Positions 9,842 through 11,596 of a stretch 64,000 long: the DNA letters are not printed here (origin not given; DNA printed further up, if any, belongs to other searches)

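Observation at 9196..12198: Candidate uncharacterised nif-linked module divergent from nifHDK: Asp-less receiver, ArsC-like protein, SagB-like double nitroreductase, rhodanese-ankyrin fusion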

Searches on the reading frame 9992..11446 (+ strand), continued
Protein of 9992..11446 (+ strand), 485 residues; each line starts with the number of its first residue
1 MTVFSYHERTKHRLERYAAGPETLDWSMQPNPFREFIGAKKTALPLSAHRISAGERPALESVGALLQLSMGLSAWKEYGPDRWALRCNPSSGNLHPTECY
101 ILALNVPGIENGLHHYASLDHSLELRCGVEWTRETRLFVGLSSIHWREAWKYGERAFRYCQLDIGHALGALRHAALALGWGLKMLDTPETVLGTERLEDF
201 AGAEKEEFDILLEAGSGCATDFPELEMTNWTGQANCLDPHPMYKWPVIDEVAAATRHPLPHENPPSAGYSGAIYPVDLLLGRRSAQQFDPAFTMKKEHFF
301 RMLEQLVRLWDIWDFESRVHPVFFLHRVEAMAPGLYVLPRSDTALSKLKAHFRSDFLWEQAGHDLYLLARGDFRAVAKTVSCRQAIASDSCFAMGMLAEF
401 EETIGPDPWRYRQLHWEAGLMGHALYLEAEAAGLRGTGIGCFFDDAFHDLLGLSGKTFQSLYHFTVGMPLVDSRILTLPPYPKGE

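Call 38: find_encoding_contigs(protein=P0054, flank=8000, max_places=2)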
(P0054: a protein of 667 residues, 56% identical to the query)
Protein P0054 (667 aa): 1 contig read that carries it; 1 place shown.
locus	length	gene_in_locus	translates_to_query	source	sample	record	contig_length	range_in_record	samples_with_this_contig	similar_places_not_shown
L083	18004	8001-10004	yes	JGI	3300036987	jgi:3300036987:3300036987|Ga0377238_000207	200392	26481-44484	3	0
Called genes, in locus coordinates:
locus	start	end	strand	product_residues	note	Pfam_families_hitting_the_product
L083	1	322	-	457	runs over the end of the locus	PF00148:Oxidored_nitro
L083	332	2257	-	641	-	PF00148:Oxidored_nitro, PF04324:Fer2_BFD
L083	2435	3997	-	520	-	PF11844:DUF3364, PF00148:Oxidored_nitro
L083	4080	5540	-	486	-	PF00148:Oxidored_nitro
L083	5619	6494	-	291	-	PF00142:Fer4_NifH, PF01656:CbiA, PF02374:ArsA_ATPase, PF10609:ParA (faint), PF13614:AAA_31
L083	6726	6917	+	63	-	-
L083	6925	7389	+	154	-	PF00072:Response_reg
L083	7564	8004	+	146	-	PF03960:ArsC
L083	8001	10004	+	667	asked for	PF00881:Nitroreductase (weak), PF00581:Rhodanese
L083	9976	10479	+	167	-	PF12796:Ank_2, PF13637:Ank_4 (faint), PF13857:Ank_5 (faint), PF00023:Ank (faint), PF13606:Ank_3 (faint), PF12796:Ank_2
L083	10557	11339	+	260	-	PF04116:FA_hydroxylase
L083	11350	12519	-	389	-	PF13506:Glyco_transf_21, PF13641:Glyco_tranf_2_3, PF13632:Glyco_trans_2_3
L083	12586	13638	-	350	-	PF03824:NicO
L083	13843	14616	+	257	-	PF00378:ECH_1, PF16113:ECH_2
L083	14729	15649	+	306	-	PF01149:Fapy_DNA_glyco, PF06831:H2TH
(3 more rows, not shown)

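Call 39: find_encoding_contigs(protein=P0082, flank=8000, max_places=2)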
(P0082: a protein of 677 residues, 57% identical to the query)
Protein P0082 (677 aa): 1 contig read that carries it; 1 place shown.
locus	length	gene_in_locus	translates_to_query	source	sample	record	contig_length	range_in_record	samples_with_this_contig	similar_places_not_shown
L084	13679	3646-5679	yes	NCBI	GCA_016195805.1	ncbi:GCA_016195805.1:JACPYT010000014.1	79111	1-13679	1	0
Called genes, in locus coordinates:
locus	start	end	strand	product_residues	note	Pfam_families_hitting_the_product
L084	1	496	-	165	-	PF00142:Fer4_NifH, PF02374:ArsA_ATPase (weak), PF13614:AAA_31, PF01656:CbiA (weak)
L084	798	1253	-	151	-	PF02082:Rrf2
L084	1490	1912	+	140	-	PF00072:Response_reg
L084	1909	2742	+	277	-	PF07357:DRAT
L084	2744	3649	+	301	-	PF03747:ADP_ribosyl_GH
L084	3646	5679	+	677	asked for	PF03960:ArsC, PF00881:Nitroreductase (faint)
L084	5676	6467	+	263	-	PF00581:Rhodanese, PF12796:Ank_2, PF13857:Ank_5 (faint), PF00023:Ank (weak), PF12796:Ank_2, PF13606:Ank_3 (faint), PF13637:Ank_4 (weak), PF12796:Ank_2 (weak)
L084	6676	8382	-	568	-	-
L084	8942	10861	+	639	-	PF08298:AAA_PrkA, PF06798:PrkA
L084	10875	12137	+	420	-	PF04285:DUF444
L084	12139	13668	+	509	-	PF04293:SpoVR, PF24755:SpoVR_C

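Call 56: predict_structure(alignment_id=A2)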
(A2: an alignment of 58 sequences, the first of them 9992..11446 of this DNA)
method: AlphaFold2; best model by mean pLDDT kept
length: 485 residues; sequences in the alignment: 58
mean_pLDDT: 87.7   pTM: 0.91
mean pLDDT of the five models: 87.7, 87.7, 87.0, 86.9, 84.6
residues with pLDDT >= 90: 326; 70-90: 99; 50-70: 42; < 50: 18
segments of 3 or more residues with pLDDT < 50: 19-23, 87-89, 91-93
pLDDT, mean of each block of 10 residues (from residue 1): 93 69 55 91 94 88 94 63 48 70 98 94 97 97 85 87 93 93 91 95 92 87 93 91 81 84 52 81 87 98 87 89 98 97 96 98 96 97 94 98 95 95 93 90 94 97 96 72 61
secondary structure, 60 per line:
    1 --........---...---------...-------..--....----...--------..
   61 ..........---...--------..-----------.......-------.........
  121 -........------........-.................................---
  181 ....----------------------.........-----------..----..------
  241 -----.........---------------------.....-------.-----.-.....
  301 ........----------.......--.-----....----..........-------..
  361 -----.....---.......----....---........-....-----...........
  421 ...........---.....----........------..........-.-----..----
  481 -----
elements in order: H3-10 E40-43 H59-70 E74-76 E98-104 E112-117 E122-129 E136-143 H145-177 E181-184 E207-215 H246-254 H276-280 H296-308 E319-325 E334-337 H342-351 E366-370 H374-380 H385-388 E392-399 H401-404 H410-431 E435-439 H444-451 E458-467
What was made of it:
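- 9992..11449 (+): g3: tandem nitroreductase-fold SagB/ThcOx-family flavoprotein, 485 aa. AF2 model pLDDT 87.7, pTM 0.91 (call 56).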

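Call 59: fold_search(model_id=the predicted structure, library=pdb)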
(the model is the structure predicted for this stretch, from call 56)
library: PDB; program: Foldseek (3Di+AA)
matches with E <= 10: 300; with E <= 0.001: 121
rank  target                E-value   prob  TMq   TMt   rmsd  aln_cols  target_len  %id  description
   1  3eo7                  3.2e-25  1.00  0.69  0.69   7.7       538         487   20  Crystal structure of a putative nitroreductase (ava_2154) from anabaena variabilis atcc 29413 at 1.80 A resolution (released 2008-10-28)
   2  8pz5_A                1.5e-08  1.00  0.31  0.32   7.1       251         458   14  Structure of ThcOx, solved at wavelength 3.099 A (released 2023-10-25)
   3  7ly7_B                4.8e-08  1.00  0.32  0.45   9.8       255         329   19  Crystal structure of the elongation module of the bacillamide NRPS, BmdB, in complex with the oxidase BmdC (released 2022-02-02)
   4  5lq4_B                4.8e-08  1.00  0.33  0.34   7.7       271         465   15  The Structure of ThcOx, the First Oxidase Protein from the Cyanobactin Pathways (released 2016-11-09)
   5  5lq4_A                7.7e-08  1.00  0.31  0.33   7.5       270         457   15  The Structure of ThcOx, the First Oxidase Protein from the Cyanobactin Pathways (released 2016-11-09)
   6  7ly4_A                2.7e-07  1.00  0.31  0.44  10.3       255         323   16  Cryo-EM structure of the elongation module of the bacillamide NRPS, BmdB, in complex with the oxidase, BmdC (released 2022-02-02)
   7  7ly5_B                7.1e-07  1.00  0.30  0.73   7.2       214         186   18  Proteolyzed crystal structure of the bacillamide NRPS, BmdB, in complex with the oxidase BmdC (released 2022-02-02)
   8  4g8s_B                2.8e-06  1.00  0.25  0.63  10.9       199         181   16  Crystal Structure Of a Putative Nitroreductase from Geobacter sulfurreducens PCA (Target PSI-013445) (released 2012-08-08)
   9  3bem_B                2.8e-06  1.00  0.25  0.56   9.1       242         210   14  Crystal structure of putative nitroreductase ydfN (2632848) from Bacillus subtilis at 1.65 A resolution (released 2007-12-04)
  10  3hj9_A                4.0e-06  1.00  0.26  0.54  11.2       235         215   16  Crystal structure of a putative nitroreductase (reut_a1228) from ralstonia eutropha jmp134 at 2.00 A resolution (released 2009-06-16)
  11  7vqk_A                4.2e-06  1.00  0.21  0.50   9.4       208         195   13  Catalytic manifolds of a FMN-dependent oxidoreductase RubE7, expanding the functional diversity of the flavoenzyme sup (released 2022-10-26)
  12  3hoi                  6.3e-06  1.00  0.30  0.69   6.3       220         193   14  Crystal structure of FMN-dependent nitroreductase BF3017 from Bacteroides fragilis NCTC 9343 (YP_212631.1) from Bacteroi (released 2009-06-23)
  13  3ge6_A                6.3e-06  1.00  0.23  0.51  10.1       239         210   14  CRYSTAL STRUCTURE OF A PUTATIVE NITROREDUCTASE IN COMPLEX WITH FMN (EXIG_2970) FROM EXIGUOBACTERIUM SIBIRICUM 255-15 A (released 2009-03-10)
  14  4g8s_A                7.0e-06  1.00  0.24  0.61  10.8       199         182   15  Crystal Structure Of a Putative Nitroreductase from Geobacter sulfurreducens PCA (Target PSI-013445) (released 2012-08-08)
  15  4dn2_B                9.4e-06  1.00  0.26  0.61  11.2       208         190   14  CRYSTAL STRUCTURE OF putative Nitroreductase from Geobacter metallireducens GS-15 (released 2012-02-22)
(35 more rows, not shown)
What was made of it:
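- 9992..11449 (+): Best fold match is 3EO7 (TM 0.69), followed by ThcOx, BmdC and McbC (call 59).
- On Nitroreductase-superfamily flavoenzyme: The AF2 model matches 121 PDB chains, almost all nitroreductases among the 50 listed, at E<=1e-3 (call 59).
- A confident nitroreductase-fold model (calls 56, 59). ThcOx-type relatives use O2 as electron acceptor (own knowledge; fold match in call 59). Its nearest characterised folds are ThcOx, BmdC and McbC (call 59).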

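Call 62: find_encoding_contigs(protein=P0002, flank=7000, max_places=1)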
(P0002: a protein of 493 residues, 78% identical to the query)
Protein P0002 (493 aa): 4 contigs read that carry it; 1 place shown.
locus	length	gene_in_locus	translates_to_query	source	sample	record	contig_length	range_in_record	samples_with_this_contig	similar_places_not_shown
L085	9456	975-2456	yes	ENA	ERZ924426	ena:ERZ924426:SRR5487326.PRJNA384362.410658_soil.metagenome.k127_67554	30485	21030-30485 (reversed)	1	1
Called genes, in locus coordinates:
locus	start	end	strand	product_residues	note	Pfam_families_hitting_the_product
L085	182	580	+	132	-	PF00072:Response_reg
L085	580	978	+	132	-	PF03960:ArsC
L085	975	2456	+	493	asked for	PF00881:Nitroreductase (faint)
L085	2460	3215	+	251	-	PF00581:Rhodanese, PF13606:Ank_3 (faint), PF13857:Ank_5 (faint), PF12796:Ank_2, PF13637:Ank_4, PF12796:Ank_2, PF00023:Ank (weak)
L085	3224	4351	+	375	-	PF05222:AlaDh_PNT_N, PF00070:Pyr_redox (faint), PF01262:AlaDh_PNT_C, PF07992:Pyr_redox_2 (weak), PF02826:2-Hacid_dh_C (weak)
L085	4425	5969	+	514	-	PF00083:Sugar_tr (weak), PF06609:TRI12, PF07690:MFS_1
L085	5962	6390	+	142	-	PF01047:MarR, PF12802:MarR_2, PF13412:HTH_24 (faint), PF13601:HTH_34 (weak)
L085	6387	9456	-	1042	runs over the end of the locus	PF00580:UvrD-helicase, PF13245:AAA_19, PF00580:UvrD-helicase, PF13361:UvrD_C (weak), PF13538:UvrD_C_2 (faint)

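Call 63: find_encoding_contigs(protein=P0012, flank=7000, max_places=1)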
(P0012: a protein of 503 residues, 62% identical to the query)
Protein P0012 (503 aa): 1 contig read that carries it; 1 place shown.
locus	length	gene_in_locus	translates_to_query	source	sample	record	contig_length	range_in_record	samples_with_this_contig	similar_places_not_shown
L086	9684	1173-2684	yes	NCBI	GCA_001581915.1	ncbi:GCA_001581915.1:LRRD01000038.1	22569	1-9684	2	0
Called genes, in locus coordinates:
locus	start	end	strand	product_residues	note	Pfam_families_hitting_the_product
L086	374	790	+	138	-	PF00072:Response_reg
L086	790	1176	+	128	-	PF03960:ArsC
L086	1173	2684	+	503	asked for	PF00881:Nitroreductase (faint)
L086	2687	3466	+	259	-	PF00581:Rhodanese, PF13606:Ank_3 (faint), PF12796:Ank_2, PF00023:Ank (weak), PF13637:Ank_4 (weak), PF12796:Ank_2, PF13857:Ank_5 (weak), PF00023:Ank (weak)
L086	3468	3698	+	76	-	PF09723:Zn_ribbon_8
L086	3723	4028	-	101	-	PF04319:NifZ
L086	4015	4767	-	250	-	-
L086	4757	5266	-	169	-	-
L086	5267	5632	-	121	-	PF01521:Fe-S_biosyn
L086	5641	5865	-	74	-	PF00037:Fer4 (weak), PF12838:Fer4_7 (faint), PF13237:Fer4_10 (weak), PF13187:Fer4_9 (weak)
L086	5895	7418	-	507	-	PF04055:Radical_SAM, PF02579:Nitro_FeMo-Co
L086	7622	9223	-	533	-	PF01590:GAF, PF13185:GAF_2, PF13492:GAF_3 (weak), PF00158:Sigma54_activat, PF14532:Sigma54_activ_2, PF07728:AAA_5, PF25601:AAA_lid_14, PF02954:HTH_8, +2 more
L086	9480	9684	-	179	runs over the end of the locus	PF08712:Nfu_N, PF01106:NifU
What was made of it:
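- The closest relatives P0002 and Ferrovum have the same operon, in Ferrovum beside nifA, nifB and nifZ (calls 62, 63).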

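Call 65: search_protein_families(library=pfam, proteins=[L043:8134-9912:+, L041:7209-8627:+, L065:5462-5758:+, L067:7156-7461:+, L067:9226-10332:+, L055:9574-9879:+, L059:11587-11985:+, L051:9212-9880:+, L066:5158-5958:+, L070:9295-9876:-], max_evalue=0.001)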
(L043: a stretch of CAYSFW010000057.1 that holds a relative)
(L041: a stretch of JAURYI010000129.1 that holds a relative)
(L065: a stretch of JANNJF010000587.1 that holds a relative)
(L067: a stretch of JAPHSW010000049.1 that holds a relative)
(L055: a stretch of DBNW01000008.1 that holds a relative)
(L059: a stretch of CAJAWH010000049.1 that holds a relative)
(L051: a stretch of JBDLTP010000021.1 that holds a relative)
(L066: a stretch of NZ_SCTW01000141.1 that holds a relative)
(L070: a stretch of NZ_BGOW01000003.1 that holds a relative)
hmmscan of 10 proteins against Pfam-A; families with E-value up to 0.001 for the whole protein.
L043:8134-9912:+ (593 aa): 1 family
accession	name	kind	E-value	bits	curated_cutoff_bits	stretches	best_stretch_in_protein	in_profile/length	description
PF13676.11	TIR_2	-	4e-17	63.3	28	1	445-585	1-121/122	TIR domain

L041:7209-8627:+ (473 aa): 1 family
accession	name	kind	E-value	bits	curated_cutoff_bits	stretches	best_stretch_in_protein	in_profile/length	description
PF03600.22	CitMHS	-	5.4e-31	108.4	31.9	1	93-421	42-336/336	Citrate transporter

L065:5462-5758:+ (99 aa): 2 families
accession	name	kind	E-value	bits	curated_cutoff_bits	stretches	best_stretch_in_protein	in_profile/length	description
PF05899.18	Cupin_3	-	1.1e-23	83.1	23.5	1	21-90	5-74/74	EutQ-like cupin domain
PF07883.17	Cupin_2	-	8.3e-06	25.9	27.2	1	40-76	18-52/70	Cupin domain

L067:7156-7461:+ (102 aa): 12 families
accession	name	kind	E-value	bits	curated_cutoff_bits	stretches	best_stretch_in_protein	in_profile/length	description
PF13432.12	TPR_16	-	1.2e-12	48.5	32.7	1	22-77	2-57/65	Tetratricopeptide repeat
PF00515.34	TPR_1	-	4.8e-12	45.6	27.8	1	21-50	5-34/34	Tetratricopeptide repeat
PF07719.23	TPR_2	-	9.7e-11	41.4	27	1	21-50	5-34/34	Tetratricopeptide repeat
PF14559.12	TPR_19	-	9.8e-11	42.3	25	1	27-83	1-57/68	Tetratricopeptide repeat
PF13414.12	TPR_11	-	2.3e-09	37.3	26.8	1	24-64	1-41/42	TPR repeat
PF13181.12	TPR_8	-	3.7e-09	36.5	25.7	0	21-49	5-33/34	Tetratricopeptide repeat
PF13428.12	TPR_14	-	3.8e-09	36.8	23.5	1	20-59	4-43/44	Tetratricopeptide repeat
PF13431.12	TPR_17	-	8.4e-07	29.2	24.4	0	40-72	2-34/34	Tetratricopeptide repeat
PF13176.12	TPR_7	-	4e-06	26.9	27.9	0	53-87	1-35/36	Tetratricopeptide repeat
PF13424.12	TPR_12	-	4.7e-06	27.1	30.1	1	22-78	8-72/77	Tetratricopeptide repeat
PF03704.23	BTAD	-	2.5e-05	25.1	22.1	1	23-77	68-122/146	Bacterial transcriptional activator domain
PF12895.13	ANAPC3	-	0.00054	20.6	27.2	1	21-76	27-81/82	Anaphase-promoting complex, cyclosome, subunit 3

L067:9226-10332:+ (369 aa): 2 families
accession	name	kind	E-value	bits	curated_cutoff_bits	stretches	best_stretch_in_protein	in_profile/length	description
PF08495.15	FIST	-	2.8e-27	96.3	23.2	1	34-214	2-189/189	FIST N domain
PF10442.14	FIST_C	-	3.3e-21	76.2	28.5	1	216-354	1-130/131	FIST C domain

L055:9574-9879:+ (102 aa): 2 families
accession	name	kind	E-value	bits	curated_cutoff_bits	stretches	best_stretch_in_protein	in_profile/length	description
PF01609.27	DDE_Tnp_1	-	9.6e-07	29.2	23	1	43-97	54-111/200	Transposase DDE domain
PF13612.12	DDE_Tnp_1_3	-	0.00025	21.5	27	1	32-98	52-117/155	Transposase DDE domain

L059:11587-11985:+ (133 aa): 0 families

L051:9212-9880:+ (223 aa): 5 families
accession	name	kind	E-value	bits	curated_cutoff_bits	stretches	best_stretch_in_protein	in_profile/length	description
PF13649.12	Methyltransf_25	-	1.1e-14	55.4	27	1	66-155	1-97/97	Methyltransferase domain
PF08241.18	Methyltransf_11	-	6.2e-14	52.8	21.2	1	67-159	1-95/95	Methyltransferase domain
PF13489.12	Methyltransf_23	-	1.3e-10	41.7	27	1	50-195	8-162/164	Methyltransferase domain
PF08242.18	Methyltransf_12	-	2.3e-09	38.3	30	1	67-157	1-98/98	Methyltransferase domain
PF13847.12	Methyltransf_31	-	1.3e-07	31.8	27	1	61-165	2-115/145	Methyltransferase domain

L066:5158-5958:+ (267 aa): 3 families
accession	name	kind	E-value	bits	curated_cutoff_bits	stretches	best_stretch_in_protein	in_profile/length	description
PF00005.33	ABC_tran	-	4.5e-35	121.7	25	1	28-169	2-136/137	ABC transporter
PF13304.12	AAA_21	-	3e-07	31.3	27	0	148-201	244-299/304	AAA domain, putative AbiEii toxin, Type IV TA system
PF20703.3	nSTAND1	-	0.00013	22.2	27.1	1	33-62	29-56/379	Novel STAND NTPase 1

L070:9295-9876:- (194 aa): 1 family
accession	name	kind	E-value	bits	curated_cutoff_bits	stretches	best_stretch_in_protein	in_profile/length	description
PF12276.13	DUF3617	-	6e-18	66.1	24.5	1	45-187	1-106/106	Protein of unknown function (DUF3617)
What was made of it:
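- Tried and rejected: Those of the SagB-like gene gave no common partner: TIR, CitMHS, cupin, TPR/FIST, methyltransferase (call 65).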
